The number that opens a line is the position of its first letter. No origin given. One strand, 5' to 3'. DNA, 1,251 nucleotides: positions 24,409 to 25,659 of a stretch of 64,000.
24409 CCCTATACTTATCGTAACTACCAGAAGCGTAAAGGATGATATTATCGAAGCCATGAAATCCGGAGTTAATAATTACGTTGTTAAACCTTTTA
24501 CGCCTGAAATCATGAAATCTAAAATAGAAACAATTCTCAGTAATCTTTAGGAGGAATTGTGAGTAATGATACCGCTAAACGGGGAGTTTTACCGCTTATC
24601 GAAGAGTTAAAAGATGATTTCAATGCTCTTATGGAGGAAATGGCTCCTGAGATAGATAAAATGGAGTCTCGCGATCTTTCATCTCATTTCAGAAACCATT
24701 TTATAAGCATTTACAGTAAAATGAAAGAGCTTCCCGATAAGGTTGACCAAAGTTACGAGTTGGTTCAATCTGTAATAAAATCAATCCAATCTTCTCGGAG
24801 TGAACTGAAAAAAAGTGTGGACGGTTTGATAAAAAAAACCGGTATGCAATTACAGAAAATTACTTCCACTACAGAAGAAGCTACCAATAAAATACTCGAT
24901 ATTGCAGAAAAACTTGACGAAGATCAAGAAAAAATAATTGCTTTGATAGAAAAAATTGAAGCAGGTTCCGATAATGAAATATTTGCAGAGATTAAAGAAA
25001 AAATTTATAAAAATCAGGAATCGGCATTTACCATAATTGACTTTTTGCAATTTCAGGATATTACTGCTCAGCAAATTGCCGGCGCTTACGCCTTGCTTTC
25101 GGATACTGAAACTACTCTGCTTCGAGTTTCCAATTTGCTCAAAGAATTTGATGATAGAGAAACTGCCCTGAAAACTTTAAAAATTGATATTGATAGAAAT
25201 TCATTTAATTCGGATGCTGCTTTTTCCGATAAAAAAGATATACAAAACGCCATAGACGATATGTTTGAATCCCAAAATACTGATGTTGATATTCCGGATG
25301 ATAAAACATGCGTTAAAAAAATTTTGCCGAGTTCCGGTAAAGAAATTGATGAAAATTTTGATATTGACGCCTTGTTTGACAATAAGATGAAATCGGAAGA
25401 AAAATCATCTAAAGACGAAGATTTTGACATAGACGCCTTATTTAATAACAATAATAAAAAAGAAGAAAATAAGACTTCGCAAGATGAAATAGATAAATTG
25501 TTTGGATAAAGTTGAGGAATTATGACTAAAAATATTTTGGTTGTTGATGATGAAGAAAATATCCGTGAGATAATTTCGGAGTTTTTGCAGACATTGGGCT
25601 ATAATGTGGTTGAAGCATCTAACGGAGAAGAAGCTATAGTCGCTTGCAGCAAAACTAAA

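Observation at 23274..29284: Kinase-poor Che-like cassette (HDOD, CheY, CheZ-like, REC, 89-aa protein, REC, soluble PAS kinase, sigma-54 EBP) with no CheA, CheW or MCP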

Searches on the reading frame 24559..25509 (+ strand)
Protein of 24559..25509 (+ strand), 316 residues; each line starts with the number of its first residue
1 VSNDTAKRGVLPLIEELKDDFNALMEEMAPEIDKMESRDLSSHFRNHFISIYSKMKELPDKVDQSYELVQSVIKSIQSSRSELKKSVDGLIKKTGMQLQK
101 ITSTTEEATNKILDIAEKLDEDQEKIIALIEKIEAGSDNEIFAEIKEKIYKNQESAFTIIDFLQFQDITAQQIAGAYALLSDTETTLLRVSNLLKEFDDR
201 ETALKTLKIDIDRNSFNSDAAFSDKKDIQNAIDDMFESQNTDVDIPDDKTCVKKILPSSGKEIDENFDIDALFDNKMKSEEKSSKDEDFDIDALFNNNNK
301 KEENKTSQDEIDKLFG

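Call 3: search_protein_families(library=pfam, proteins=[window:24559-25509:+], max_evalue=0.01)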
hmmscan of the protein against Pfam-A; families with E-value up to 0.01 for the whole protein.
window:24559-25509:+ (316 aa): 1 family
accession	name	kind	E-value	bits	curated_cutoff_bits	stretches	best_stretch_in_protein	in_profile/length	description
PF25398.1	CUX1_N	-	0.0019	18.6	27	0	16-60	61-103/116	CUX1-like, N-terminal tRNA-binding arm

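Call 4: search_protein_families(library=ncbifam, proteins=[window:24559-25509:+], max_evalue=0.01)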
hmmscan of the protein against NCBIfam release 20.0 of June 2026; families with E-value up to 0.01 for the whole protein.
window:24559-25509:+ (316 aa): 0 families

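Call 9: search_protein_families(library=pfam, proteins=[window:24559-25509:+], max_evalue=10)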
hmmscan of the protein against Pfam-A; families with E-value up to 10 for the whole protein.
window:24559-25509:+ (316 aa): 18 families
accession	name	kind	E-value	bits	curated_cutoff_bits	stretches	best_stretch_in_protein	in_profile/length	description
PF25398.1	CUX1_N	-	0.0019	18.6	27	1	16-60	61-103/116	CUX1-like, N-terminal tRNA-binding arm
PF10157.14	BORCS6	-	0.013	16.1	35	1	70-128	6-64/101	BLOC-1-related complex sub-unit 6 C-terminal helix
PF04513.17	Baculo_PEP_C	-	0.013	16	38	1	18-115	40-137/140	Baculovirus polyhedron envelope protein, PEP, C terminus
PF04344.18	CheZ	-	0.015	15.7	30.7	1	91-196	34-158/203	Chemotaxis phosphatase, CheZ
PF00015.26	MCPsignal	-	0.023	15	34.6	1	68-125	101-157/172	Methyl-accepting chemotaxis protein (MCP) signalling domain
PF05478.16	Prominin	-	0.024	13.2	34.3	1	44-125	336-418/799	Prominin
PF14637.11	FNIP_M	-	0.05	14.2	25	1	33-99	24-90/230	Folliculin-interacting protein middle domain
PF16381.10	Coatomer_g_Cpla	-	0.072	13.7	31.2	1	78-131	32-85/115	Coatomer subunit gamma-1 C-terminal appendage platform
PF10374.15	EST1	-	0.15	13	25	1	11-115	12-116/135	Telomerase activating protein Est1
PF04108.17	ATG17_like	-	0.59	10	43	1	51-201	117-277/355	Autophagy protein ATG17-like domain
PF19585.4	DUF6092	-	0.61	10.9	28.7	0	124-174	34-83/86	Family of unknown function (DUF6092)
PF12732.12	YtxH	-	0.75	10.7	37.5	0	80-121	27-68/71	YtxH-like protein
PF06103.16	DUF948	-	1.2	9.8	37.2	1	72-133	17-77/89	Bacterial protein of unknown function (DUF948)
PF10828.13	DUF2570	-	2.3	8.7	26.6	1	45-93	57-105/108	Protein of unknown function (DUF2570)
PF18977.5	DUF5713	-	2.7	8.8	27.3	1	76-126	22-72/107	Family of unknown function (DUF5713)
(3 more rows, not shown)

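Call 10: search_solved_structures(query=window:24559-25509:+, max_evalue=10, show_alignments=3)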
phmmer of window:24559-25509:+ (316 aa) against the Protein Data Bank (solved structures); distinct sequences matched with E-value up to 10: 5.
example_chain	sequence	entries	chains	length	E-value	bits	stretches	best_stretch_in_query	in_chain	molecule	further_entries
8ka6_A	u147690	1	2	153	0.24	14.3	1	56-141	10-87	De novo design protein -NA7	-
6z0c_A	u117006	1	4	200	1.1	12.2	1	28-159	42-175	Maquette-3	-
4tql_A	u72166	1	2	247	2.4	11.1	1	6-131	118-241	Three helix bundle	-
8eoz_B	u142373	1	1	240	5.5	9.9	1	101-152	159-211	C3HR3_4r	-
8a3k_UNK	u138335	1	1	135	8.4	9.3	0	87-149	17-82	sc-apCC-4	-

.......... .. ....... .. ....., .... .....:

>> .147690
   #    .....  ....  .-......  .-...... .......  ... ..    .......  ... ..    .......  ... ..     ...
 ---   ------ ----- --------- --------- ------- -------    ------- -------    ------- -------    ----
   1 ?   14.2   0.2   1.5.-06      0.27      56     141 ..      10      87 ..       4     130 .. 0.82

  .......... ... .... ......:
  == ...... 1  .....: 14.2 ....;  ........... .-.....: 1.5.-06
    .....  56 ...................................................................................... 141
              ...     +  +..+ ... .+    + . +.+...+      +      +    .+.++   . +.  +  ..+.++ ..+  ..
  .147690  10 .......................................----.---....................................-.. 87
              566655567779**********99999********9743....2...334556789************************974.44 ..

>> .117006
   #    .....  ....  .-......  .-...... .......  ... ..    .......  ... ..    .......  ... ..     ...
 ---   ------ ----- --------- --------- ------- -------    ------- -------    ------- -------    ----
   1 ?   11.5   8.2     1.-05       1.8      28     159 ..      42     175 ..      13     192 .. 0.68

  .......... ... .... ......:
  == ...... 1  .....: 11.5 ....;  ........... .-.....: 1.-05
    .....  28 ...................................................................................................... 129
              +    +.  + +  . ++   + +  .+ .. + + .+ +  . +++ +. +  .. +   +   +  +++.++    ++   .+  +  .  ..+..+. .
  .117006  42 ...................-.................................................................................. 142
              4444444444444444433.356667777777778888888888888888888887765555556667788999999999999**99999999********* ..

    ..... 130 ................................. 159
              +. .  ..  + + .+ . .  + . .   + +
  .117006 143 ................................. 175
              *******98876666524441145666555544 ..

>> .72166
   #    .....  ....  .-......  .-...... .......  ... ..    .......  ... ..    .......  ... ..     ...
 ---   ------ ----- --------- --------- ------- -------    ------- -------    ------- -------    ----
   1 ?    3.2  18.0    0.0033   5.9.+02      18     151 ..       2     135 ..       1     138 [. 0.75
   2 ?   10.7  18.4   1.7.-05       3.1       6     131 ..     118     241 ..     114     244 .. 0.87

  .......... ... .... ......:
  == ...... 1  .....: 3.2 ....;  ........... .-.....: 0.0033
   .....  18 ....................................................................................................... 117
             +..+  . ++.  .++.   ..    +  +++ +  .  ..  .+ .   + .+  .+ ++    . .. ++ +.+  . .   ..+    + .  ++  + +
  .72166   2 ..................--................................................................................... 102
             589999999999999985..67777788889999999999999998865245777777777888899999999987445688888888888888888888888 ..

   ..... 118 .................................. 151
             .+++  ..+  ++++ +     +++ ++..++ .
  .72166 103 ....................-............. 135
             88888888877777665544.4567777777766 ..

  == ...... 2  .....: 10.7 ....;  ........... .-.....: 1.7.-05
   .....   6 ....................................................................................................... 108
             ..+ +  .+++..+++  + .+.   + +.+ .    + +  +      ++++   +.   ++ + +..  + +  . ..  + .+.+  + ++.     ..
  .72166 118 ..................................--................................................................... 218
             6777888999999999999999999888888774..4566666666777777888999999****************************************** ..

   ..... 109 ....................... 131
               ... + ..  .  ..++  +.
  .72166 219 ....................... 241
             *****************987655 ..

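Call 11: find_homologous_proteins(query=window:24559-25509:+)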
Query window:24559-25509:+ (316 aa): 89 proteins with E <= 0.001 among 2378 candidates.
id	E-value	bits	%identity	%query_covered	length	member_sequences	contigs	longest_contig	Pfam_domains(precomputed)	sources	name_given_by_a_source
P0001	7.0e-190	648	100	100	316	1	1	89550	-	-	-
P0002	2.1e-126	439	71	100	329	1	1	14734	-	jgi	jgi:hypothetical protein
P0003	7.5e-89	316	58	98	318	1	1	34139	-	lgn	-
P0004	1.4e-82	296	52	98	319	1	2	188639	-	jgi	jgi:chemotaxis regulatin CheY-phosphate phosphatase CheZ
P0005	2.1e-81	292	56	92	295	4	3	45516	-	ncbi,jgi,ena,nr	ncbi:MAG TPA: hypothetical protein PK816_02610 [Candidatus Cloacimonadota bacterium]|nr:hypothetical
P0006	2.2e-80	288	53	98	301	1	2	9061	-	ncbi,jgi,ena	-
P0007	2.1e-79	285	54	98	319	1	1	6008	-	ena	-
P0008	4.3e-79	284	54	98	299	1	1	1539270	-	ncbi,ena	-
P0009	4.4e-79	284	53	100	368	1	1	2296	-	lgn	-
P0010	2.5e-78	282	53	98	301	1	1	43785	-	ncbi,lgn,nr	ncbi:MAG: hypothetical protein PHY08_00725 [Candidatus Cloacimonetes bacterium]|nr:hypothetical prot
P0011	5.6e-78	281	53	98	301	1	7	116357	-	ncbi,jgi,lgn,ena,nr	ncbi:MAG: hypothetical protein M0Q94_12705 [Candidatus Cloacimonetes bacterium]|jgi:hypothetical pro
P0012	1.3e-77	279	54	99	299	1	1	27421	PF09568.18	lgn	-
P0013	4.4e-77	278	53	91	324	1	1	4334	-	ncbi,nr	ncbi:MAG: hypothetical protein PHR06_13710 [Candidatus Cloacimonetes bacterium]|nr:hypothetical prot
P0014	6.4e-77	277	49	99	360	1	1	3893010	-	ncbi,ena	-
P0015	7.7e-77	277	52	98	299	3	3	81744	-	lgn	-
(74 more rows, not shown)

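Call 13: search_solved_structures(query=A1, max_evalue=10, show_alignments=3)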
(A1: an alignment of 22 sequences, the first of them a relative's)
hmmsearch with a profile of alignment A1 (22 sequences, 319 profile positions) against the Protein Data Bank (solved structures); distinct sequences matched with E-value up to 10: 12.
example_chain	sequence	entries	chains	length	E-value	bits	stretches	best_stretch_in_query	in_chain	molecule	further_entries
9r1o_A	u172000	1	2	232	0.013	18.1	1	33-149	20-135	sc-apCC-6-DPH-NR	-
3t9n_A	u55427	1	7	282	0.022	17.4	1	94-168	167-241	Small-conductance mechanosensitive channel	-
3udc_A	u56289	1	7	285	0.029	17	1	95-168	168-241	Small-conductance mechanosensitive channel, C-terminal peptide from Small-conductance mech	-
8a3k_UNK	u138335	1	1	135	0.31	13.6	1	7-61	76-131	sc-apCC-4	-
4tql_A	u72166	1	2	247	0.37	13.4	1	6-130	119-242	Three helix bundle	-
8qad_A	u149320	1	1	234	0.55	12.8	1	37-149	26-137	sc-apCC-6-LLIA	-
3wpr_A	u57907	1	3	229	0.57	12.8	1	40-88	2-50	Trimeric autotransporter adhesin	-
2vjr_B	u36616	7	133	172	0.65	12.6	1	77-125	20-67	PHYCOCYANIN BETA CHAIN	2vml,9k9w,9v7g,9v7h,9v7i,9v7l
8ek4_A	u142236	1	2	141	1.1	11.8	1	7-65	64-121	Ice-binding protein TIP-99a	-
9r2b_B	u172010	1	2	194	2.7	10.5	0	103-130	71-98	de novo-designed alpha-helical barrel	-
9hac_B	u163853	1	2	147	3.9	10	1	11-64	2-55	BBF-14_binder4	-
2lch_A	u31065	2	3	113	4.5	9.8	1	18-87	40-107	Protein OR38 | computationally designed four-helix bundle protein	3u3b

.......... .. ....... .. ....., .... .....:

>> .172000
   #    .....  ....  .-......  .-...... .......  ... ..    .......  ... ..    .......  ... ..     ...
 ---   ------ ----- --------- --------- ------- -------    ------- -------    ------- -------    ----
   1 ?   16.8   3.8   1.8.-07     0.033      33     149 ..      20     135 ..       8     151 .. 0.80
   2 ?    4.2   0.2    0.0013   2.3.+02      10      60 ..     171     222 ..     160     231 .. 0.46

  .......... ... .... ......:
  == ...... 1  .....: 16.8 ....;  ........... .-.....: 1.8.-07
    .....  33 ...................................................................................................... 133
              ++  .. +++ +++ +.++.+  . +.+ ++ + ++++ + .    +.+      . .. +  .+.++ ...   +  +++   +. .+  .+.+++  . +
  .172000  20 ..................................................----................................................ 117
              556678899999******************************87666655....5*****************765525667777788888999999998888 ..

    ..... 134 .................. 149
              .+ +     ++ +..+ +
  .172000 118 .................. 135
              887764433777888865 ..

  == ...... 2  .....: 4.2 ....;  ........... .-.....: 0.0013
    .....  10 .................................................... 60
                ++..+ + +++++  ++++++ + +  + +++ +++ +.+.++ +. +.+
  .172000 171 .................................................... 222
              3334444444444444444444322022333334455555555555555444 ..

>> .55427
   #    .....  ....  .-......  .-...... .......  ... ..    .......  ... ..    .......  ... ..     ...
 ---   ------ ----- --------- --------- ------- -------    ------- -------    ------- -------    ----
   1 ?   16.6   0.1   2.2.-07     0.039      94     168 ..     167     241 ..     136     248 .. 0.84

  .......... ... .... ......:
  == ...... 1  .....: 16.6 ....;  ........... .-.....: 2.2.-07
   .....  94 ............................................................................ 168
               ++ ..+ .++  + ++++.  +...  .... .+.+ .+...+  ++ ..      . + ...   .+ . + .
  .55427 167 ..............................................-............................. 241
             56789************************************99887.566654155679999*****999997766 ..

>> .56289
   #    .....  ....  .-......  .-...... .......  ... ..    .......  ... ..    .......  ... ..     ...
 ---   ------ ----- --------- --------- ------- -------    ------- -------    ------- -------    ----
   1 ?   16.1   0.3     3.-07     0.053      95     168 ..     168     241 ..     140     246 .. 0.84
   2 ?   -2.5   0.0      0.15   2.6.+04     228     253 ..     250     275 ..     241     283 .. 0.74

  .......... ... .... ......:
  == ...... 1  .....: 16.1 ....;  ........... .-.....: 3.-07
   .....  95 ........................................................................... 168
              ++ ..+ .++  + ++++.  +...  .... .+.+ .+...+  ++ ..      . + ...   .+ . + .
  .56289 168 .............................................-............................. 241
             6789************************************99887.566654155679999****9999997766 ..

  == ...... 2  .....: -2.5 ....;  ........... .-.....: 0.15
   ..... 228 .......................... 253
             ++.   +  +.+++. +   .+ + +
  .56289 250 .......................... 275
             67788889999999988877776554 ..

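Call 17: search_solved_structures(query=A2, max_evalue=1, show_alignments=2)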
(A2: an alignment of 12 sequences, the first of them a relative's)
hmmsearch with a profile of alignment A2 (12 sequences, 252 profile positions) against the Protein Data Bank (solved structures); distinct sequences matched with E-value up to 1: 21.
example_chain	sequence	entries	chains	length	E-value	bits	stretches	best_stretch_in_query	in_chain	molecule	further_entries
8qad_A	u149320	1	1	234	0.0009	22.2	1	7-194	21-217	sc-apCC-6-LLIA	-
1kmi_Z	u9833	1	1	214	0.0023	20.9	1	48-204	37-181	Chemotaxis protein cheZ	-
8a3k_UNK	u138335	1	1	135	0.0046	19.9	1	45-163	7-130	sc-apCC-4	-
9r1j_A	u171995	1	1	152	0.0084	19.1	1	45-162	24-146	sc-apCC-4-NR-1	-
2wpr_A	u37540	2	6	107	0.018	18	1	7-105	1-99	TRIMERIC AUTOTRANSPORTER ADHESIN FRAGMENT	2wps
9r1o_A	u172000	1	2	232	0.019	17.9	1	10-154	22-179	sc-apCC-6-DPH-NR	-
3g6b_A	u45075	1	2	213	0.019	17.9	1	14-74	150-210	Methyl-accepting chemotaxis protein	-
9r1k_A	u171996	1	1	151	0.06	16.2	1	45-160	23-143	sc-apCC-4-A7F-1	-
2ieq_A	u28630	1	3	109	0.089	15.7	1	138-185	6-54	Spike glycoprotein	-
3g67_A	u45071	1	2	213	0.11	15.4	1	14-74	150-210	Methyl-accepting chemotaxis protein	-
4evd_A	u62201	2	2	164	0.12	15.2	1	68-148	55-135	Neutrophil-activating protein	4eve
9r1n_A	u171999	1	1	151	0.15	15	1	45-160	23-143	sc-apCC-4-DPH-2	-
3wp8_A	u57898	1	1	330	0.16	14.9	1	46-136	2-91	Trimeric autotransporter adhesin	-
1ji4_A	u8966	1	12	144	0.17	14.8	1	68-148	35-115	NEUTROPHIL-ACTIVATING PROTEIN A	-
1nig_A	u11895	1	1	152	0.21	14.5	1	77-122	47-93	hypothetical protein TA1238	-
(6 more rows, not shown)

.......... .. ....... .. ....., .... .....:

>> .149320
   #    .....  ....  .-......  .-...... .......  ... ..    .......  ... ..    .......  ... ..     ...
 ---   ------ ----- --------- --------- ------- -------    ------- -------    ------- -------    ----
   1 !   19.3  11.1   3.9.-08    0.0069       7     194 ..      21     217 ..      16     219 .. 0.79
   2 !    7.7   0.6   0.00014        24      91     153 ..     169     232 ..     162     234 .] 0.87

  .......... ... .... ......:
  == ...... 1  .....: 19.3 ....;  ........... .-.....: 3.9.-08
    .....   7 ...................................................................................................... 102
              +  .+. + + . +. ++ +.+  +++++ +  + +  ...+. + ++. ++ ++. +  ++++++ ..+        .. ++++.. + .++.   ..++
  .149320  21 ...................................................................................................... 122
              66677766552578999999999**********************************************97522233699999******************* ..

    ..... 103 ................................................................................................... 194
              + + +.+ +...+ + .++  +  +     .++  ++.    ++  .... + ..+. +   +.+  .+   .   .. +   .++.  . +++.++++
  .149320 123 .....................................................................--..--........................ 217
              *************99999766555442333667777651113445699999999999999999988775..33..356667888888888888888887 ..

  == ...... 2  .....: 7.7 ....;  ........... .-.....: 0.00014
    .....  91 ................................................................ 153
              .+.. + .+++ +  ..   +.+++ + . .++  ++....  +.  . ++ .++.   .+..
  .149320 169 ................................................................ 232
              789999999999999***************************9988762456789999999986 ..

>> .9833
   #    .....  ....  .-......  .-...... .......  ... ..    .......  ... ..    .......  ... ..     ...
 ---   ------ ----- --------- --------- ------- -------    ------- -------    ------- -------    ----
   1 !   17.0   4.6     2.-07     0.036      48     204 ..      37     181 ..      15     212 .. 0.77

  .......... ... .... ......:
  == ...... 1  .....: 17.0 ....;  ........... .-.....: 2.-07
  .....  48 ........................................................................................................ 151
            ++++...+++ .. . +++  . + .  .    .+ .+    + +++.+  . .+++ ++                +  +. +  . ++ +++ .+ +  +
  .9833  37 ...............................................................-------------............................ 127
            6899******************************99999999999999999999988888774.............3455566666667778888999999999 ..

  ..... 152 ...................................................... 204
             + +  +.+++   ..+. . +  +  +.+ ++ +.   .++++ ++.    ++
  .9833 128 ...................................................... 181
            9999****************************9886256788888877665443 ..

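Call 27: find_related_loci(query=A1, collection=genome_contigs, flank=10000)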
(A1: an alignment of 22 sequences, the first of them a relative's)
Query A1 (316 aa) in genome_contigs; peptide patterns used: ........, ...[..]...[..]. (x = any residue, [..] = any of these).
176 stretches matched a pattern; 121 encode a relative of the query (tblastn E <= 1e-3); the best 80 are kept; 80 distinct loci.
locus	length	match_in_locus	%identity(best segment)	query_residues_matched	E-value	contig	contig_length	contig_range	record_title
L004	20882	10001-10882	54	8-316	2e-90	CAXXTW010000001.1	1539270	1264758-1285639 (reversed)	MAG: Candidatus Cloacimonadales bacterium isolate 9fda2c5a-d3f7-4259-8430-39c718cedffe genome assembly, contig: contig_1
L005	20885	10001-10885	53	8-316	5e-90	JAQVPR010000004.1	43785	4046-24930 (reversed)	MAG: Candidatus Cloacimonadota bacterium isolate STF1_208 NODE_1666_length_43785_cov_4.504741_Sandtown_F1, whole genome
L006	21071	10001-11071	49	3-316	9e-88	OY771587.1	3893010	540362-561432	MAG: Candidatus Cloacimonadales bacterium isolate 1252d336-4e06-4a70-9fd9-88bc0735b540 genome assembly, chromosome: 1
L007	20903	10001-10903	51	1-316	2e-87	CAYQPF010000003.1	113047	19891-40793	MAG TPA_asm: uncultured Candidatus Cloacimonadota bacterium isolate SRP302447_co4_84 genome assembly, contig: NODE_581_l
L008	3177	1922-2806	53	8-316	5e-88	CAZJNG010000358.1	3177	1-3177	MAG TPA_asm: uncultured Candidatus Cloacimonadota bacterium isolate SRP241326_co2_295 genome assembly, contig: NODE_3278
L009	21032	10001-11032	49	1-316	1e-86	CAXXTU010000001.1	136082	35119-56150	MAG: Candidatus Cloacimonadales bacterium isolate 26149a37-5947-436b-81b8-cd4381a243f8 genome assembly, contig: contig_1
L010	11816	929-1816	54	5-296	3e-86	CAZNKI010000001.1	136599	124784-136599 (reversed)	MAG TPA_asm: uncultured Candidatus Cloacimonadota bacterium isolate SRP220891_co1_469 genome assembly, contig: NODE_164_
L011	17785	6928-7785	51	7-315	2e-85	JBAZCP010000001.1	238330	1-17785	MAG: Candidatus Cloacimonadales bacterium isolate SO_2017_LW2_75 scaffold_51_c2_LW138R_2017, whole genome shotgun sequen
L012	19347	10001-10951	52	4-315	1e-85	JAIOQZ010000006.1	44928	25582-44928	MAG: Candidatus Cloacimonadota bacterium isolate SMBSF05 20071_Bin_2_contigs_1_c_000000000150, whole genome shotgun sequ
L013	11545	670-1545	56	6-296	1e-84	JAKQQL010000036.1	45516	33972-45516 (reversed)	MAG: Candidatus Cloacimonadota bacterium isolate USMO_maxbin.155 k141_640020, whole genome shotgun sequence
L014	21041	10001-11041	49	1-316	3e-84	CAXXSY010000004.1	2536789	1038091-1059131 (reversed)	MAG: Candidatus Cloacimonadales bacterium isolate 8bd26288-7866-4525-938b-1b6ca6d2c041 genome assembly, contig: contig_4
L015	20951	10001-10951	51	5-315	5e-84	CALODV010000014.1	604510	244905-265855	MAG: Candidatus Cloacimonadales bacterium isolate LOGT_bin.0140 genome assembly, contig: contig_37729, whole genome shot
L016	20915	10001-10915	53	9-315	6e-84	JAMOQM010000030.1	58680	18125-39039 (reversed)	MAG: Candidatus Cloacimonadota bacterium isolate 4559-240_metabat2_scaf2bin.101 4559-240_scaffold_167_c1, whole genome s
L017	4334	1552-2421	53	9-295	1e-83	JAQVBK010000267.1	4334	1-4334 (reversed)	MAG: Candidatus Cloacimonadota bacterium isolate STD2_63 NODE_93183_length_4334_cov_2.459948_Sandtown_D2, whole genome s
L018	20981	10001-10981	50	5-315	5e-82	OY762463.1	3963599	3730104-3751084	MAG: Candidatus Cloacimonadales bacterium isolate 65c66405-a38e-4cb1-a3a4-7640fae4a1c6 genome assembly, chromosome: 1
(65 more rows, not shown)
